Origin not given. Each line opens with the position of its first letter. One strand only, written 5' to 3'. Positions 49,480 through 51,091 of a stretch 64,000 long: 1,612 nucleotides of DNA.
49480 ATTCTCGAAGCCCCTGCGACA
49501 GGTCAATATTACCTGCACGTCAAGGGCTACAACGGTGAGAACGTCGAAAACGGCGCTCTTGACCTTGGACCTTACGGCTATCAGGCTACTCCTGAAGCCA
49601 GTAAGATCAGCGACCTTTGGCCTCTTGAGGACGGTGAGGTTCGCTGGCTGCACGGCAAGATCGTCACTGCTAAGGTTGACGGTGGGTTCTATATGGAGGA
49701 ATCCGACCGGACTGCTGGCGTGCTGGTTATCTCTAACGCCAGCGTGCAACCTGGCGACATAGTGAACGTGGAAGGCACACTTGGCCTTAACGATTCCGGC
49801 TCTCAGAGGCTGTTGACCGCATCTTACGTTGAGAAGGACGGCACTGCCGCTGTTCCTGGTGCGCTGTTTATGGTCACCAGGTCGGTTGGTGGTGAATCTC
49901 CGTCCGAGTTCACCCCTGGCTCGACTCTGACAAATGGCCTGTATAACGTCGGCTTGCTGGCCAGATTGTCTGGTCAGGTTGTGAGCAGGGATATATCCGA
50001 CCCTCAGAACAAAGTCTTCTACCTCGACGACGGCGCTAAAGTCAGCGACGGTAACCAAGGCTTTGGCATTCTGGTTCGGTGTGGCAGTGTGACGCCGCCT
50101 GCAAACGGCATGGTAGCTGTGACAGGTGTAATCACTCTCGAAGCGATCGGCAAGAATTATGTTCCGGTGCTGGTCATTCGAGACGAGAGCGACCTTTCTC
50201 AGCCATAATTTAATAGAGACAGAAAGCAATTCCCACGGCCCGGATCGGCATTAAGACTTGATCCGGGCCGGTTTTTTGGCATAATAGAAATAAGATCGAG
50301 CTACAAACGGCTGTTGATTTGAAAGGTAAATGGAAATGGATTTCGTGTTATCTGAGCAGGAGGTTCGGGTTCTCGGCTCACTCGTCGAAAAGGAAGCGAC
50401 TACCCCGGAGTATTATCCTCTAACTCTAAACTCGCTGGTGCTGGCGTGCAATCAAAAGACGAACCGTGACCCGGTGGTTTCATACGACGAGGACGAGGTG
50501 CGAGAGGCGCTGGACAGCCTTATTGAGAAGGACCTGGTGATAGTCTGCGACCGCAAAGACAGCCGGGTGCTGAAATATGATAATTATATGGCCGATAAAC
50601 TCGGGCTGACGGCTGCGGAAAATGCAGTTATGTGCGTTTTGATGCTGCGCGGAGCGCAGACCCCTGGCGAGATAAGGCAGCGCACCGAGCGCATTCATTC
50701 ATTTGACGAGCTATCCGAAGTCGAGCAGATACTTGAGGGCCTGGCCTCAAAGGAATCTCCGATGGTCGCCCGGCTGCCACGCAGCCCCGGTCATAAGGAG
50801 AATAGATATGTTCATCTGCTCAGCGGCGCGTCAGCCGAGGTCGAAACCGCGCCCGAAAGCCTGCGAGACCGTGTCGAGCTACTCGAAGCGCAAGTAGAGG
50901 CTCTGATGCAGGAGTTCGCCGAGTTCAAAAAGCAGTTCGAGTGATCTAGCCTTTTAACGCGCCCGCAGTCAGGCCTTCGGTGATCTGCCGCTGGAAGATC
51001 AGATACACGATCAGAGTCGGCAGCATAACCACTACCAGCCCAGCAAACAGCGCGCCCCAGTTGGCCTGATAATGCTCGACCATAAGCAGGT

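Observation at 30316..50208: Array of four giant secreted mosaic proteins: three GHL10-like heads and one cysteine-peptidase head on a shared set of tail modules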

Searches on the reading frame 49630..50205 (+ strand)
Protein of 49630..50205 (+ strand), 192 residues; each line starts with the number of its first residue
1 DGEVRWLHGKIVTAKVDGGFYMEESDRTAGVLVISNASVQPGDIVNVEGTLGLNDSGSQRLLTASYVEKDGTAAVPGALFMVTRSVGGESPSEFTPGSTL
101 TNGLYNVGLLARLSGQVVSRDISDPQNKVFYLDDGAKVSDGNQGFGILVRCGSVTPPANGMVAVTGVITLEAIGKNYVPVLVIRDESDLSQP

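Call 33: search_solved_structures(query=A1, max_evalue=10, show_alignments=3)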
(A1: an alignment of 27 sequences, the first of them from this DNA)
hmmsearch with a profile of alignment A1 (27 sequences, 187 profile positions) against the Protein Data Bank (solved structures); distinct sequences matched with E-value up to 10: 2.
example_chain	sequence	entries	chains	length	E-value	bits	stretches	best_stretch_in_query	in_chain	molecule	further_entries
8c5y_C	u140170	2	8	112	0.19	14.5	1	110-176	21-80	RPA14 subunit of the hetero-oligomeric complex involved in homologous recombination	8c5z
8aaj_C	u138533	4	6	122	0.22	14.3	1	110-176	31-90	RPA14 subunit of the hetero-oligomeric complex involved in homologous recombination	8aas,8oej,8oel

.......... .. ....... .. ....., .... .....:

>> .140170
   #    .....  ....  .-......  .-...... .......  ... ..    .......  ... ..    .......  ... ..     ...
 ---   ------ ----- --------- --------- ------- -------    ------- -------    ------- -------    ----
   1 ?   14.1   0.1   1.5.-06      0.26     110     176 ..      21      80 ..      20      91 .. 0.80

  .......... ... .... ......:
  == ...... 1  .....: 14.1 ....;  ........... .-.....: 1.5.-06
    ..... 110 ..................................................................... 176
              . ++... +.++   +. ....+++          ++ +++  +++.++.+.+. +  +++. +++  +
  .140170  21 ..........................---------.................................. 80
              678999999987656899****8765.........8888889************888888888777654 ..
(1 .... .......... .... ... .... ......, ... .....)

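Call 38: predict_structure(alignment_id=A1)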
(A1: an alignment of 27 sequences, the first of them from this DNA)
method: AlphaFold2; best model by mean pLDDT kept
length: 192 residues; sequences in the alignment: 27
mean_pLDDT: 95.4   pTM: 0.90
mean pLDDT of the five models: 95.4, 95.1, 94.7, 94.4, 93.8
residues with pLDDT >= 90: 181; 70-90: 10; 50-70: 1; < 50: 0
segments of 3 or more residues with pLDDT < 50: none
pLDDT, mean of each block of 10 residues (from residue 1): 96 96 96 98 98 94 98 97 96 93 95 97 96 94 88 96 98 94 97 84
secondary structure, 60 per line:
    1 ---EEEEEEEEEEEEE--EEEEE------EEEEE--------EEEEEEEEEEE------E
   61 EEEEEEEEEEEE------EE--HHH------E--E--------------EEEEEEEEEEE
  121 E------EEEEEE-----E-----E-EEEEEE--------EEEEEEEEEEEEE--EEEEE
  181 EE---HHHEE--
elements in order: E4-16 E19-23 E30-34 E43-53 E60-72 E110-121 E128-133 E147-152 E161-173 E176-182

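Call 40: fold_search(model_id=the predicted structure, library=pdb)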
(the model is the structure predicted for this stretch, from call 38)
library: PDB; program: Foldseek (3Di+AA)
matches with E <= 10: 838; with E <= 0.001: 1
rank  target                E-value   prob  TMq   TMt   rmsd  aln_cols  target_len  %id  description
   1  1se8                  7.0e-04  0.97  0.28  0.25  15.8       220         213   13  Structure of single-stranded DNA-binding protein (SSB) from D. radiodurans (released 2004-06-15)
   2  2cwa                  2.8e-03  0.90  0.28  0.26  17.4       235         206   14  Crystal Structure Of The Single-stranded DNA Binding Protein From Thermus Thermophilus HB8 (released 2005-12-17)
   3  4ywk_A                5.5e-03  1.00  0.34  0.36   6.6       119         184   13  Pyrococcus furiosus MCM N-terminal domain with Zinc-binding subdomain B deleted (released 2015-09-23)
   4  4ywk_B                5.8e-03  1.00  0.36  0.35   6.7       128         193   15  Pyrococcus furiosus MCM N-terminal domain with Zinc-binding subdomain B deleted (released 2015-09-23)
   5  2pi2_D                1.3e-02  1.00  0.28  0.41   5.7        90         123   20  Full-length Replication protein A subunits RPA14 and RPA32 (released 2007-10-16)
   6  4jbk_B                1.3e-02  0.96  0.37  0.38   9.2       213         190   12  Molecular basis for abrogation of activation of pro-inflammatory cytokines (released 2013-06-26)
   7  2z6k_A                1.5e-02  1.00  0.28  0.40   3.6        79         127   20  Crystal structure of full-length human RPA14/32 heterodimer (released 2007-12-04)
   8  6lbr_A                1.5e-02  0.89  0.30  0.13  20.1       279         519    6  Crystal structure of yeast Cdc13 and ssDNA (released 2020-07-15)
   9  7zhh_A                1.5e-02  0.41  0.23  0.22  13.1       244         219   10  Complex structure of drosophila Unr CSD789 and a poly(A) RNA sequence (released 2022-12-07)
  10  4jbj_B                1.7e-02  0.94  0.36  0.36   7.5       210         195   11  Structural mimicry for functional antagonism (released 2013-06-26)
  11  2pi2_B                1.8e-02  1.00  0.25  0.36   4.5        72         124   18  Full-length Replication protein A subunits RPA14 and RPA32 (released 2007-10-16)
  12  1jb7_A                1.9e-02  0.35  0.23  0.13  16.0       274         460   12  DNA G-Quartets in a 1.86 A Resolution Structure of an Oxytricha nova Telomeric Protein-DNA Complex (released 2001-06-11)
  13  8d0b_C                2.1e-02  1.00  0.32  0.48   6.1       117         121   12  Human CST-DNA polymerase alpha/primase preinitiation complex bound to 4xTEL-foldback template (released 2022-06-22)
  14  8rk2_B                2.2e-02  1.00  0.24  0.37   5.0        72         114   22  Human Replication protein A (RPA; trimeric core) - ssDNA complex (released 2024-04-24)
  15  4lnq_B                2.2e-02  0.91  0.37  0.37   8.9       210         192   11  Crystal structure of Ifi202 HINa domain in complex with 20bp dsDNA (released 2014-01-08)
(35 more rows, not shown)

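Call 48: search_protein_representatives(alignment_id=A1)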
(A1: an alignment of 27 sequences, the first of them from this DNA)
Query: 27 sequences, 187 profile positions. Proteins with E-value up to 0.001 (for the whole library): 5040; up to 1e-10: 3841; up to 1e-30: 1077. The best 150 are listed.
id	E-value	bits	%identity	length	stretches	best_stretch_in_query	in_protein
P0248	2.0e-118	409.0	-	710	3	4-184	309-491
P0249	3.3e-115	398.5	-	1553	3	2-184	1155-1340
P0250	1.7e-99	347.3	-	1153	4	1-184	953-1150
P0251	3.5e-80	284.3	-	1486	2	1-185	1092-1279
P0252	7.8e-75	266.9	-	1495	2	1-184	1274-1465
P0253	1.5e-74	265.9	-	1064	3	2-184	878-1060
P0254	2.7e-73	261.9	-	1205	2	7-186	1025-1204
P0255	4.0e-73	261.3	-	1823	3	1-185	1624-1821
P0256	1.9e-69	249.3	-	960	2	1-184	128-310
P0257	1.8e-66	239.6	-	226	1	1-182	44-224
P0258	4.2e-66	238.4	-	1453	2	1-181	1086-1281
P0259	8.3e-64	230.9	-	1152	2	10-185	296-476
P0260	1.1e-63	230.5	-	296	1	1-183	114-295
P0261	1.3e-63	230.2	-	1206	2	1-184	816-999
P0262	1.6e-63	230.0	-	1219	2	1-183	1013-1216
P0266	1.9e-59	216.7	-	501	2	2-169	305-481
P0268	1.4e-58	213.9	-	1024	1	3-180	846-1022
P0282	4.8e-52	192.6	-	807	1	1-182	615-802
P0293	1.2e-48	181.5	-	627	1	1-185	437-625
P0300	6.9e-47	175.8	-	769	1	13-184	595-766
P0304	2.3e-46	174.1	-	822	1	1-183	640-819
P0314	5.8e-46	172.8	-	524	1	1-180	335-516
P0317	1.4e-45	171.5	-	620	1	1-185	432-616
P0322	2.9e-45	170.4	-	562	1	1-174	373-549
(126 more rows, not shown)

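Call 50: search_protein_families(library=pfam, proteins=[P0248, P0256, P0266, P0282, P0293, P0300, P0304, P0314, P0317, P0322], max_evalue=0.0001)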
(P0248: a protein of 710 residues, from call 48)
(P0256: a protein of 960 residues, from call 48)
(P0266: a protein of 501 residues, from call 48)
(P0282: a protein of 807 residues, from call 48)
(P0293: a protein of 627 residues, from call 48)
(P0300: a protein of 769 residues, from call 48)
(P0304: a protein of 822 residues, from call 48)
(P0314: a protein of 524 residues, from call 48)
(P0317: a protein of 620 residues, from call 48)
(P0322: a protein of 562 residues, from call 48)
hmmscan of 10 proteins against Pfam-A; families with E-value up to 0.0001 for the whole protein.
P0248 (710 aa): 0 families

P0256 (960 aa): 1 family
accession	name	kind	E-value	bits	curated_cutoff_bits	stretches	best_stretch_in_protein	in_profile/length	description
PF08309.17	LVIVD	-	2e-26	91.5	20.2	2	43-82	3-42/42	LVIVD repeat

P0266 (501 aa): 0 families

P0282 (807 aa): 5 families
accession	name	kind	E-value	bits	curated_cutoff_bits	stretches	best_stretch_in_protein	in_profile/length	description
PF25275.1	Golvesin_C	-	1.4e-15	57.9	31.6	1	254-393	2-129/132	Golvesin C-terminal domain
PF00041.27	fn3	-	3.3e-15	56.5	25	0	72-150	3-78/84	Fibronectin type III domain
PF16656.11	Pur_ac_phosph_N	-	7.7e-15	55.7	30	2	167-237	8-84/93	Purple acid Phosphatase, N-terminal domain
PF25788.1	Ig_Rha78A_N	-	7.6e-06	26.6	27.4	0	513-590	11-91/105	Rha78A-like, N-terminal immunoglobulin domain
PF25059.1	FN3_DSCAM-DSCAML_C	-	1.4e-05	25.7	39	0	110-157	35-80/89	DSCAM/DSCAML C-terminal Fn3-like domain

P0293 (627 aa): 1 family
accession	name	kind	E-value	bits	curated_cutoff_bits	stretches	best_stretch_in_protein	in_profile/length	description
PF00082.27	Peptidase_S8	-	1.6e-21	77.3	21.8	1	2-197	146-288/288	Subtilase family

P0300 (769 aa): 2 families
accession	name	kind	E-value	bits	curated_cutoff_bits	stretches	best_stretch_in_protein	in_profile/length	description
PF16656.11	Pur_ac_phosph_N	-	5.6e-07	30.5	30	1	321-399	9-93/93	Purple acid Phosphatase, N-terminal domain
PF00041.27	fn3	-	1.9e-06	28.4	25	1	317-384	5-70/84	Fibronectin type III domain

P0304 (822 aa): 3 families
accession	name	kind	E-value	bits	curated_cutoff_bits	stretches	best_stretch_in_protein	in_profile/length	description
PF16158.11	N_BRCA1_IG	-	1.5e-09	38.8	28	1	428-523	6-108/108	Ig-like domain from next to BRCA1 gene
PF01520.23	Amidase_3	-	2.4e-08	34.7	27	1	159-404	2-172/174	N-acetylmuramoyl-L-alanine amidase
PF00041.27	fn3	-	2.5e-05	24.9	25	1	544-613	13-75/84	Fibronectin type III domain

P0314 (524 aa): 2 families
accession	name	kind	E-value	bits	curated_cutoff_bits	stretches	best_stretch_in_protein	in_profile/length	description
PF13620.12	CarboxypepD_reg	-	8.6e-08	32.9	32.3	1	245-315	6-79/82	Carboxypeptidase regulatory-like domain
PF13860.13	FlgD_ig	-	4e-06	27.2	27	1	52-120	7-77/79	FlgD Ig-like domain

P0317 (620 aa): 3 families
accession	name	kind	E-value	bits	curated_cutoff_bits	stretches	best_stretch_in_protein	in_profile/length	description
PF13229.12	Beta_helix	-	1.5e-36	125.9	25.9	3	147-310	2-148/158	Right handed beta helix region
PF05048.19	NosD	-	8e-12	45.5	23.6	1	131-270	50-173/212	Periplasmic copper-binding protein (NosD)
PF17161.10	DUF5123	-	3.5e-05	25.3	35.1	0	286-379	2-103/113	Domain of unknown function (DUF5123)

P0322 (562 aa): 1 family
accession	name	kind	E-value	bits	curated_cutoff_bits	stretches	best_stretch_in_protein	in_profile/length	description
PF02018.23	CBM_4_9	-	2e-07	31.9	25.9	1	62-185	1-121/136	Carbohydrate binding domain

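Call 81: fold_search(model_id=the predicted structure, library=viral)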
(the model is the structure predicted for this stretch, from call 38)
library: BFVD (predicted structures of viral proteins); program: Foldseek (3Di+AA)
matches with E <= 10: 492; with E <= 0.001: 4
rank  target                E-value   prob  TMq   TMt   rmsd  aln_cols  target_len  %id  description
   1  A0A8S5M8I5            7.9e-05  1.00  0.43  0.33   7.4       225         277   12  Prokaryotic membrane lipoprotein lipid attachment site [Caudovirales sp. ctCiv1]
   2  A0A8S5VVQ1            2.2e-04  1.00  0.27  0.12  14.8       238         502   11  (no name in the UniProt tables at hand)
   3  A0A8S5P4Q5            3.7e-04  1.00  0.30  0.13  13.6       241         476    9  RING finger family 1 protein [Siphoviridae sp. ctkyp1]
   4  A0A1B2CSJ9            9.3e-04  0.99  0.29  0.19  13.8       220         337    8  PlxyGVORF95 protein [Plutella xylostella granulovirus]
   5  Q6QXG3                2.2e-03  0.99  0.35  0.21  12.4       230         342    6  Lef-3 [Agrotis segetum granulosis virus]
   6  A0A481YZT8            3.4e-03  1.00  0.30  0.15   3.3        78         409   23  Exodeoxyribonuclease VII large subunit [Mimivirus LCMiAC01]
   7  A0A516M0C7            3.4e-03  0.99  0.38  0.20  10.1       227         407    8  (no name in the UniProt tables at hand)
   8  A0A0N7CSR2            3.6e-03  0.94  0.30  0.18  10.6       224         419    7  LEF-3 [Buzura suppressaria nuclear polyhedrosis virus]
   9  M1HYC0                6.3e-03  0.66  0.23  0.13  26.5       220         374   11  (no name in the UniProt tables at hand)
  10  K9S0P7                9.5e-03  0.84  0.31  0.20  10.4       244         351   11  (no name in the UniProt tables at hand)
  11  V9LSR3                1.0e-02  0.90  0.32  0.25   9.5       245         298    8  DekiORF86 (Fragment) [Dendrolimus kikuchii nucleopolyhedrovirus]
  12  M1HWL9                1.7e-02  0.33  0.19  0.13  33.2       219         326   10  (no name in the UniProt tables at hand)
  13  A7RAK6                1.8e-02  0.60  0.24  0.06  33.6       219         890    9  (no name in the UniProt tables at hand)
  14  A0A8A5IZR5            1.9e-02  1.00  0.32  0.14   2.2        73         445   22  (no name in the UniProt tables at hand)
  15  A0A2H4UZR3            2.0e-02  0.84  0.30  0.21  10.2       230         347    8  LEF-3 [Operophtera brumata nucleopolyhedrovirus]
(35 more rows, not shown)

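Call 88: list_cluster_members(proteins=[P0248, P0250, P0253, P0256, P0257, P0293, P0317, P0322, P0304, P0268])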
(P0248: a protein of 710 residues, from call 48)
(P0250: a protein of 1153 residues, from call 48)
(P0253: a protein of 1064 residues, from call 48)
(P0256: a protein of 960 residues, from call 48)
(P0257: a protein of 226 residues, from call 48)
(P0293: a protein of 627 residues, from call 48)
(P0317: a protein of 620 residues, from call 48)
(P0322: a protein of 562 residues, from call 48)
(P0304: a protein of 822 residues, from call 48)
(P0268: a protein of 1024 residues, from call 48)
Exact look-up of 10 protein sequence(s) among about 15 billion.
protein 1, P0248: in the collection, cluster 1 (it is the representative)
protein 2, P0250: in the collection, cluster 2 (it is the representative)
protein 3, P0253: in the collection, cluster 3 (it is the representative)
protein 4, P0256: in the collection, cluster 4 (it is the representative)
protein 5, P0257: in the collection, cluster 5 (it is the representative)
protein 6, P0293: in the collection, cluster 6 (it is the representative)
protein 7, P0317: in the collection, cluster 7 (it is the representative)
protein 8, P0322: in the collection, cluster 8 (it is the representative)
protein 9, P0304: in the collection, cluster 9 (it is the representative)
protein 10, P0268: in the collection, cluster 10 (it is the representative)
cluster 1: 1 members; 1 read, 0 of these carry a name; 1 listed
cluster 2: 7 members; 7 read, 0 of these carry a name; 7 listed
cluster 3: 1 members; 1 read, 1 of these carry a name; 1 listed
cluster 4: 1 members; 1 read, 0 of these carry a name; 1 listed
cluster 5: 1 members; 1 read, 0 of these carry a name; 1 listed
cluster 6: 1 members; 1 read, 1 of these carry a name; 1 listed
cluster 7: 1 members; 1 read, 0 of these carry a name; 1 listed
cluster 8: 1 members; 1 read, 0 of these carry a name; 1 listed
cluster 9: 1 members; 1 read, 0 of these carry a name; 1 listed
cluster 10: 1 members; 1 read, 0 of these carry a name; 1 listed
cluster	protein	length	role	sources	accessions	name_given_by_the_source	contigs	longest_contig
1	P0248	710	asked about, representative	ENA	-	-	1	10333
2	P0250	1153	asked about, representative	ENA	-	-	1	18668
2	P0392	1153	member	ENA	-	-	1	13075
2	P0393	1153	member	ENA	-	-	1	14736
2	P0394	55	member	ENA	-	-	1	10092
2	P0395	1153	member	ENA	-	-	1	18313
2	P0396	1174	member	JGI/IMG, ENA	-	-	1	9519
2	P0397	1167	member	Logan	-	-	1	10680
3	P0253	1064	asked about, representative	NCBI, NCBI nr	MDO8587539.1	MAG: NosD domain-containing protein, partial [Armatimonadota bacterium] | NosD domain-containing protein [Armatimonadota bacterium]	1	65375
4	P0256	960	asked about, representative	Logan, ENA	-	-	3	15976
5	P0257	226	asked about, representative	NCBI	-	-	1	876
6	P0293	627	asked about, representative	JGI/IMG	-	hypothetical protein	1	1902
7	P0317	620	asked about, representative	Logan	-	-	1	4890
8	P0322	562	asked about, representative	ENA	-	-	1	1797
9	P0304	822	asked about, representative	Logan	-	-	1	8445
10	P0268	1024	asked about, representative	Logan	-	-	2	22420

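Call 90: search_protein_families(library=pfam, alignment_id=A1, max_evalue=5)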
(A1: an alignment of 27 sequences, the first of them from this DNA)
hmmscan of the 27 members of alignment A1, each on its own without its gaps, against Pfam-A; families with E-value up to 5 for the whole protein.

A. member 1, seq(192 aa): 0 families

B. families by the number of members that match (of 27 scanned): 11 families
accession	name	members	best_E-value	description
PF01336.31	tRNA_anti-codon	6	0.0028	OB-fold nucleic acid binding domain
PF16100.11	RMI2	4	3.9e-05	RecQ-mediated genome instability protein 2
PF05035.17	DGOK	1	0.021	2-keto-3-deoxy-galactonokinase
PF18914.6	DUF5666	1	0.03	Domain of unknown function (DUF5666)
PF11432.13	DUF3197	1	0.11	Protein of unknown function (DUF3197)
PF08661.17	Rep_fac-A_3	1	0.23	Replication factor A protein 3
PF20606.3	DUF6799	1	0.3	Domain of unknown function (DUF6799)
PF19609.4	DUF6114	1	0.3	Family of unknown function (DUF6114)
PF15946.10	DUF4754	1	0.3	Domain of unknown function (DUF4754)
PF01565.28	FAD_binding_4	1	0.39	FAD binding domain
PF12779.12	WXXGXW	1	0.8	WXXGXW repeat (2 copies)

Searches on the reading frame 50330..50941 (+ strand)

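Call 6: search_protein_families(library=pfam, proteins=[window:50330-50941:+], max_evalue=0.001)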
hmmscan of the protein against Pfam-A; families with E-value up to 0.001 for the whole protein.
window:50330-50941:+ (204 aa): 2 families
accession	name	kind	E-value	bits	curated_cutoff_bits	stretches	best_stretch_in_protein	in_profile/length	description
PF04337.18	DUF480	-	1.8e-61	207.1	25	1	7-154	1-148/149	Protein of unknown function, DUF480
PF01978.25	TrmB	-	0.00055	20.2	25.6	0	88-122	2-35/68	Sugar-specific transcriptional regulator TrmB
